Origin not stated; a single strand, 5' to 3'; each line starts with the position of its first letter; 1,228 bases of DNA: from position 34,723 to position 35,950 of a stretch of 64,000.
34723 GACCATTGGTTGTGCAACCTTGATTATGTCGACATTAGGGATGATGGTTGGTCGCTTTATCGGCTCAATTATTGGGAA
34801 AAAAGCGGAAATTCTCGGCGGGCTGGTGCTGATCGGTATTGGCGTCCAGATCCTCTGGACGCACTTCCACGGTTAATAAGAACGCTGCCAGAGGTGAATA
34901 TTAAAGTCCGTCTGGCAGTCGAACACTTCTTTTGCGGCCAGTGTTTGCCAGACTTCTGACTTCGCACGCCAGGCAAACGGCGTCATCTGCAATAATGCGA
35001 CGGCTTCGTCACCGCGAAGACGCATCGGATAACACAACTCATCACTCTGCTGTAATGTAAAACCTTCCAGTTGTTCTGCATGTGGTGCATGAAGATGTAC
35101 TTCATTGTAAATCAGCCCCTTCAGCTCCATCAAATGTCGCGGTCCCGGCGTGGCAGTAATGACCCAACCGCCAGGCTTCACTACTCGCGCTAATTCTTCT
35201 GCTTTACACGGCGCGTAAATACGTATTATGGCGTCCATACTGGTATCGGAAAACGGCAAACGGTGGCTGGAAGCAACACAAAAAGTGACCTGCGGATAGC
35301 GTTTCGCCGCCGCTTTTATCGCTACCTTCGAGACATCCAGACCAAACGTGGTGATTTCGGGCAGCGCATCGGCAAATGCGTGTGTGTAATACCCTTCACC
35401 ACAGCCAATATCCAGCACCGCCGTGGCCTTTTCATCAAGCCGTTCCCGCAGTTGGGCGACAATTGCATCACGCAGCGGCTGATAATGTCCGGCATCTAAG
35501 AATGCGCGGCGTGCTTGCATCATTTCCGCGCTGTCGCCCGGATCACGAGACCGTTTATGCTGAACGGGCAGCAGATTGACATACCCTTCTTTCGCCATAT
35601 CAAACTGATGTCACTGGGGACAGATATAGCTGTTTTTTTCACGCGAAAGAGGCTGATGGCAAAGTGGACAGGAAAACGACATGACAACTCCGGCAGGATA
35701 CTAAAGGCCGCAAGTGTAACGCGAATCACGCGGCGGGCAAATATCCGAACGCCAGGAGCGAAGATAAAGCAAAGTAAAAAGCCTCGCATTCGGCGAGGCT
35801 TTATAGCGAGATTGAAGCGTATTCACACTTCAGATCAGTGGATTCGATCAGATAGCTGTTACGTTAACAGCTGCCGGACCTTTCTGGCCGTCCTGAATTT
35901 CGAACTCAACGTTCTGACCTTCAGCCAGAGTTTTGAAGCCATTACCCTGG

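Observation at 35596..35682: rlmA carries an in-frame TGA at codon 24, inside its N-terminal zinc-binding motif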

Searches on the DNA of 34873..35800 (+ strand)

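Call 4: search_dna_similar(query=window:34873-35782:+, collection=ecoli_genomes, mode=near, max_rows=40)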
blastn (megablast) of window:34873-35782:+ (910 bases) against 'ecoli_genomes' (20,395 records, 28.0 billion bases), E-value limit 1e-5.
Records with a match: 5422; places in all: 5427; records where one place covers at least 80% of the query: 5419.
Genomes with a match: 5422 of 5426; with a place that covers at least 80% of the query: 5419. Places per genome that has any: lowest 1, median 1, highest 2. On chromosomes: 5426 places; on plasmids: 1.
Best place of each record, by identity: >=99% 537; 95-99% 4885.
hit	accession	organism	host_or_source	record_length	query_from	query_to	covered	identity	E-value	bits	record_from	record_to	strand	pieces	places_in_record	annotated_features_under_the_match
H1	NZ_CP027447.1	Escherichia coli strain 2014C-3075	Homo sapiens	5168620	1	910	100%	99.9%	0e+0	1676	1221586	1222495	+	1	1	rlmA: 23S rRNA (guanine(745)-N(1))-methyltransferase | mntP: manganese efflux pump MntP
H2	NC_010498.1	Escherichia coli SMS-3-5 strain SMS-3-5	-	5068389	1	910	100%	99.9%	0e+0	1676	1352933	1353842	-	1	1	rlmA: 23S rRNA (guanine(745)-N(1))-methyltransferase | mntP: manganese efflux pump MntP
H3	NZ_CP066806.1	Escherichia coli strain TCM3e1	Homo sapiens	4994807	1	910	100%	99.9%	0e+0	1676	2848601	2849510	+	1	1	rlmA: 23S rRNA (guanine(745)-N(1))-methyltransferase | mntP: manganese efflux pump MntP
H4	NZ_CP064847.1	Escherichia coli strain 20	wastewater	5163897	1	910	100%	99.9%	0e+0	1676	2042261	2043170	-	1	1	rlmA: 23S rRNA (guanine(745)-N(1))-methyltransferase | mntP: manganese efflux pump MntP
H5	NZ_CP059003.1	Escherichia coli strain 2D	Homo sapiens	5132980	1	910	100%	99.9%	0e+0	1676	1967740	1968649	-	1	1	rlmA: 23S rRNA (guanine(745)-N(1))-methyltransferase | mntP: manganese efflux pump MntP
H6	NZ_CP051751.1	Escherichia coli strain SCU-301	Homo sapiens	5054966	1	910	100%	99.9%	0e+0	1676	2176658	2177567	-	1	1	rlmA: 23S rRNA (guanine(745)-N(1))-methyltransferase | mntP: manganese efflux pump MntP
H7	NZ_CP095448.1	Escherichia coli strain LS45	chicken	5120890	1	910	100%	99.9%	0e+0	1676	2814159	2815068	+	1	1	rlmA: 23S rRNA (guanine(745)-N(1))-methyltransferase | mntP: manganese efflux pump MntP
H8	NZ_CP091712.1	Escherichia coli strain KFu014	river water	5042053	1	910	100%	99.9%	0e+0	1676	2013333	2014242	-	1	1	rlmA: 23S rRNA (guanine(745)-N(1))-methyltransferase | mntP: manganese efflux pump MntP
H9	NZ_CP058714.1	Escherichia coli strain M172-1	Manis javanica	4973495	1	910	100%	99.9%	0e+0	1676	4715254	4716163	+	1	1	rlmA: 23S rRNA (guanine(745)-N(1))-methyltransferase | mntP: manganese efflux pump MntP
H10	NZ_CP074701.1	Escherichia coli strain 702/18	Homo sapiens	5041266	1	910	100%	99.9%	0e+0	1676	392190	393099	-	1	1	rlmA: 23S rRNA (guanine(745)-N(1))-methyltransferase | mntP: manganese efflux pump MntP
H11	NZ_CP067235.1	Escherichia coli strain SBF22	surface water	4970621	1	910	100%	99.9%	0e+0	1676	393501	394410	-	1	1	rlmA: 23S rRNA (guanine(745)-N(1))-methyltransferase | mntP: manganese efflux pump MntP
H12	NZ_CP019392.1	Escherichia coli strain XH992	Homo sapiens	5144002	1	910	100%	99.9%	0e+0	1676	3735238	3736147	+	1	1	rlmA: 23S rRNA (guanine(745)-N(1))-methyltransferase | mntP: manganese efflux pump MntP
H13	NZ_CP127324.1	Escherichia coli strain 980-2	hospital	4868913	1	910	100%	99.9%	0e+0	1676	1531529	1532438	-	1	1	rlmA: 23S rRNA (guanine(745)-N(1))-methyltransferase | mntP: manganese efflux pump MntP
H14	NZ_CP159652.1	Escherichia coli strain Z226-1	hospital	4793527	1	910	100%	99.9%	0e+0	1676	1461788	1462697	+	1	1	rlmA: 23S rRNA (guanine(745)-N(1))-methyltransferase | mntP: manganese efflux pump MntP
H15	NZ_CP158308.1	Escherichia coli strain CM2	Chicken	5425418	1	910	100%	99.9%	0e+0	1676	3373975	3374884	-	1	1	rlmA: 23S rRNA (guanine(745)-N(1))-methyltransferase | mntP: manganese efflux pump MntP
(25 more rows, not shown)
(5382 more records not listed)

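Call 5: search_dna_similar(query=window:35588-35648:+, collection=ecoli_genomes, mode=near, max_rows=40)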
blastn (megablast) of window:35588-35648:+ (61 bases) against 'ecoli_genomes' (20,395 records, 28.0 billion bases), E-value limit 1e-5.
No match.

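Call 6: get_annotated_region(hit=H2, flank=3000)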
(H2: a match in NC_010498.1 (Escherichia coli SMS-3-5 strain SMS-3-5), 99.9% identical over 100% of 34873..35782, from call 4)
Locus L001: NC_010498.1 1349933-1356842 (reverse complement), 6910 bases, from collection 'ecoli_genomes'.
description: Escherichia coli SMS-3-5, complete sequence
organism: Escherichia coli SMS-3-5 strain SMS-3-5 (NCBI taxid 439855)
replicon: chromosome; assembly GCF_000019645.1
host: -; source: -; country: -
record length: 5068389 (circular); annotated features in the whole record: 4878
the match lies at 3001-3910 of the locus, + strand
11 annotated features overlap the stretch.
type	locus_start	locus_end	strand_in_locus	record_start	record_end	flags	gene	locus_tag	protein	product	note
CDS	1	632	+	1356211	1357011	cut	manY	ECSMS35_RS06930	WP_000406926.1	PTS mannose transporter subunit IIC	-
CDS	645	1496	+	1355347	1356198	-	manZ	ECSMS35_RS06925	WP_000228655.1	PTS mannose transporter subunit IID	-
CDS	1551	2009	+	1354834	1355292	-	yobD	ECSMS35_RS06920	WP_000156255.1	DUF986 family protein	-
CDS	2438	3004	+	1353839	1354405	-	mntP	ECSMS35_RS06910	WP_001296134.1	manganese efflux pump MntP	-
CDS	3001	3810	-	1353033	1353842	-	rlmA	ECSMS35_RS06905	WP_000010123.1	23S rRNA (guanine(745)-N(1))-methyltransferase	-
CDS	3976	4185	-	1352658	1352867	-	cspE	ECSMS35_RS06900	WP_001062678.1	transcription antiterminator/RNA stability regulator CspE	-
CDS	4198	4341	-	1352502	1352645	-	yobF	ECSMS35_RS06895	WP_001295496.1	DUF2627 domain-containing protein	-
CDS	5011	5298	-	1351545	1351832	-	yebO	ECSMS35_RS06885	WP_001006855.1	YebO family protein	-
CDS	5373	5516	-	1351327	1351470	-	mgrB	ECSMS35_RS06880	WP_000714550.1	PhoP/PhoQ regulator MgrB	-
CDS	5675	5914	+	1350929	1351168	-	yobH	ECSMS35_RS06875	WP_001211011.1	YobH family protein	-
CDS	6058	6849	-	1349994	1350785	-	kdgR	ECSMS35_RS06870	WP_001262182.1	DNA-binding transcriptional regulator KdgR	-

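Call 34: search_dna_similar(query=L005:3560-3720:+, collection=ecoli_genomes, mode=near, max_rows=40)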
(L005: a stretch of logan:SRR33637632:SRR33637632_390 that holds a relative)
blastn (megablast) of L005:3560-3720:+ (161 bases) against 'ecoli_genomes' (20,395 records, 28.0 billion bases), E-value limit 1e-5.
Records with a match: 5422; places in all: 5428; records where one place covers at least 80% of the query: 5417.
Genomes with a match: 5422 of 5426; with a place that covers at least 80% of the query: 5417. Places per genome that has any: lowest 1, median 1, highest 2. On chromosomes: 5427 places; on plasmids: 1.
Best place of each record, by identity: >=99% 560; 95-99% 4862.
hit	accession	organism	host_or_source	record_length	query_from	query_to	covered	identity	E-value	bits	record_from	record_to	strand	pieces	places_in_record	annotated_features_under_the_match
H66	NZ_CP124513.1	Escherichia coli strain AVS0366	environmental: river near WWTP effluent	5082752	1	161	100%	100.0%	5e-78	298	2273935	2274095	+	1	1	rlmA: 23S rRNA (guanine(745)-N(1))-methyltransferase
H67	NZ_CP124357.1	Escherichia coli strain AVS0467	environmental-WWTP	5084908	1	161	100%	100.0%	5e-78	298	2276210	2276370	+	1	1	rlmA: 23S rRNA (guanine(745)-N(1))-methyltransferase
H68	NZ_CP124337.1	Escherichia coli strain AVS0971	wastewater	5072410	1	161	100%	100.0%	5e-78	298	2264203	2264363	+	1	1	rlmA: 23S rRNA (guanine(745)-N(1))-methyltransferase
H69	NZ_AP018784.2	Escherichia coli strain SK1144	-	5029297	1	161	100%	99.4%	2e-76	292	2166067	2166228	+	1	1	rlmA: 23S rRNA (guanine(745)-N(1))-methyltransferase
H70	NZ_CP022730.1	Escherichia coli strain SA186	Homo sapiens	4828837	1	161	100%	99.4%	2e-76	292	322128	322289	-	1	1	rlmA: 23S rRNA (guanine(745)-N(1))-methyltransferase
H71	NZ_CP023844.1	Escherichia coli strain 4/1-1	Homo sapiens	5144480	1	161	100%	99.4%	2e-76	292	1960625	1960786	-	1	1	rlmA: 23S rRNA (guanine(745)-N(1))-methyltransferase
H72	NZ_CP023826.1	Escherichia coli strain 4/4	Homo sapiens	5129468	1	161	100%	99.4%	2e-76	292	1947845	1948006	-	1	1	rlmA: 23S rRNA (guanine(745)-N(1))-methyltransferase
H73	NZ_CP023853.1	Escherichia coli strain 2/0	Homo sapiens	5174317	1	161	100%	99.4%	2e-76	292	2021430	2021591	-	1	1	rlmA: 23S rRNA (guanine(745)-N(1))-methyltransferase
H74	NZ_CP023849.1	Escherichia coli strain 4/0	Homo sapiens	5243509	1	161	100%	99.4%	2e-76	292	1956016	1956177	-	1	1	rlmA: 23S rRNA (guanine(745)-N(1))-methyltransferase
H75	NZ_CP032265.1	Escherichia coli strain AR_0089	missing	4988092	1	161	100%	99.4%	2e-76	292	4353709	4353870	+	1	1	rlmA: 23S rRNA (guanine(745)-N(1))-methyltransferase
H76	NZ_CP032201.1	Escherichia coli strain AR_0086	missing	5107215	1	161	100%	99.4%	2e-76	292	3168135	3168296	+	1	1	rlmA: 23S rRNA (guanine(745)-N(1))-methyltransferase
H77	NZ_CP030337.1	Escherichia coli strain AR_451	missing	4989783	1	161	100%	99.4%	2e-76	292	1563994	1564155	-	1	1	rlmA: 23S rRNA (guanine(745)-N(1))-methyltransferase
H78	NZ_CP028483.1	Escherichia coli strain E41-1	Homo sapiens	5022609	1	161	100%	99.4%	2e-76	292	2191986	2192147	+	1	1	rlmA: 23S rRNA (guanine(745)-N(1))-methyltransferase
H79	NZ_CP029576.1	Escherichia coli strain DA33135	Homo sapiens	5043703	1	161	100%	99.4%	2e-76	292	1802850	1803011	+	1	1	rlmA: 23S rRNA (guanine(745)-N(1))-methyltransferase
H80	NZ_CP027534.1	Escherichia coli strain AR_0081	missing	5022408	1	161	100%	99.4%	2e-76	292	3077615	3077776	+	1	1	rlmA: 23S rRNA (guanine(745)-N(1))-methyltransferase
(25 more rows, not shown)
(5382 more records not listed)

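Call 35: get_annotated_region(hit=H66, flank=1500)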
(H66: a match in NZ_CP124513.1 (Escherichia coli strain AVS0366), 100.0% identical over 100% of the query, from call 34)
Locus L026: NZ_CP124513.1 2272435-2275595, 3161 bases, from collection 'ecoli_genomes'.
description: Escherichia coli strain AVS0366 chromosome, complete genome
organism: Escherichia coli strain AVS0366 (NCBI taxid 562)
replicon: chromosome; assembly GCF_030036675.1
host: -; source: environmental: river near WWTP effluent; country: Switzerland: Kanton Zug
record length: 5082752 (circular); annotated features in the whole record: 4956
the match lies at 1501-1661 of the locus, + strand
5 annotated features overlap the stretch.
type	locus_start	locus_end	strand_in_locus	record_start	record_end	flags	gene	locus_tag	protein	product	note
CDS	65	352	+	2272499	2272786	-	yebO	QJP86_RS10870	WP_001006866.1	YebO family protein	-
CDS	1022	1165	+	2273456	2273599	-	yobF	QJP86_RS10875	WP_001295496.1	DUF2627 domain-containing protein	-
CDS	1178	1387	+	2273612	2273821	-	cspE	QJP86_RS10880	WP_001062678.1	transcription antiterminator/RNA stability regulator CspE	-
CDS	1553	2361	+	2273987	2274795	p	rlmA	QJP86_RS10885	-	23S rRNA (guanine(745)-N(1))-methyltransferase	frameshifted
CDS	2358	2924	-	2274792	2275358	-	mntP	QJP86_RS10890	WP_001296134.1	manganese efflux pump MntP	-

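Call 37: search_rna_families(source=window, start=35300, end=35800, threshold=evalue, max_evalue=10)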
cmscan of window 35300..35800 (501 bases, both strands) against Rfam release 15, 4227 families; matches with E-value up to 10: 6.
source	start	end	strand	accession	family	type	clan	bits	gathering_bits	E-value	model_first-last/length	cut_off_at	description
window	35765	35800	+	RF02591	Spy1786666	Gene; sRNA;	-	20.3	64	0.21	1-37/87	3'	S. pyogenes small RNA 1786666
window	35764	35800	-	RF02732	JA04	Gene; sRNA;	-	17.7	81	7.1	44-81/81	5'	Aggregatibacter sRNA JA04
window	35778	35800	-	RF01393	isrJ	Gene; sRNA;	-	17.4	37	1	52-75/75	5'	isrJ Hfq binding RNA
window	35587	35629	-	RF03156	L31-Firmicutes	Cis-reg; leader;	CL00118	13.6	33.3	3.6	1-32/32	no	L31-Firmicutes ribosomal protein leader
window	35649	35736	+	RF02510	PYLIS_3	Cis-reg;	-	11.5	38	7.9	1-100/100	no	Pyrrolysine insertion sequence mttB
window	35300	35350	-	RF00002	5_8S_rRNA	Gene; rRNA;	CL00112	8.5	42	9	1-55/154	3'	5.8S ribosomal RNA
